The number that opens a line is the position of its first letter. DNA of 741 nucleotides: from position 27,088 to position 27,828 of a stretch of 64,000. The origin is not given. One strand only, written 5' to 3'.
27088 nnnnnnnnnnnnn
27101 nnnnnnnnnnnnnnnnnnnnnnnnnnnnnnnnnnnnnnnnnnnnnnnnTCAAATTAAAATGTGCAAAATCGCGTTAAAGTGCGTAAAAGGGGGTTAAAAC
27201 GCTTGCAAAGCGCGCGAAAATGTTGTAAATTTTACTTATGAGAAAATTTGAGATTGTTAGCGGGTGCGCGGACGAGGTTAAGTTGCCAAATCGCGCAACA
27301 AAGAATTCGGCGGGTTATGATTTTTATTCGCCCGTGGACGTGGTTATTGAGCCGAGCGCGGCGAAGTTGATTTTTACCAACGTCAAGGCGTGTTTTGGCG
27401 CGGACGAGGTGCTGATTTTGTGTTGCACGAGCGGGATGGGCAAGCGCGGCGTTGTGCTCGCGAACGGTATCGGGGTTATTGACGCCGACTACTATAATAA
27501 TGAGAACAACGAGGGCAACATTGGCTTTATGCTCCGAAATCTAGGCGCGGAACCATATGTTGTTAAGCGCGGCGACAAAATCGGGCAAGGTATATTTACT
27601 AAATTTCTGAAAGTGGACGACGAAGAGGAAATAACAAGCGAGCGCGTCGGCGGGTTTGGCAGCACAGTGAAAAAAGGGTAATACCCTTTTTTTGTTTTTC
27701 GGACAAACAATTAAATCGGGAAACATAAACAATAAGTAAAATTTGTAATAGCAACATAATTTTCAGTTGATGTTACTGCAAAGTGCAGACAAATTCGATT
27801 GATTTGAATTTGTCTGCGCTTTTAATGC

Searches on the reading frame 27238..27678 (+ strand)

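Call 11: search_protein_families(library=ncbifam, proteins=[window:27238-27678:+], max_evalue=1e-8)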
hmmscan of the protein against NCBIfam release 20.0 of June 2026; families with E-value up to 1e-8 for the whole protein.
window:27238-27678:+ (147 aa): 3 families
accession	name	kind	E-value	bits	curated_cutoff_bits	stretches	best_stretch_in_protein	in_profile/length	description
NF010561.0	PRK13956.1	equivalog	6.3e-37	126.6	223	1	1-144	3-146/147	dUTP diphosphatase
TIGR00576.1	dut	superfamily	1.6e-24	86.3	102.55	1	11-143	8-141/143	dUTP diphosphatase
NF001862.0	PRK00601.1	equivalog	9e-21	74.1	103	1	10-145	13-149/150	dUTP diphosphatase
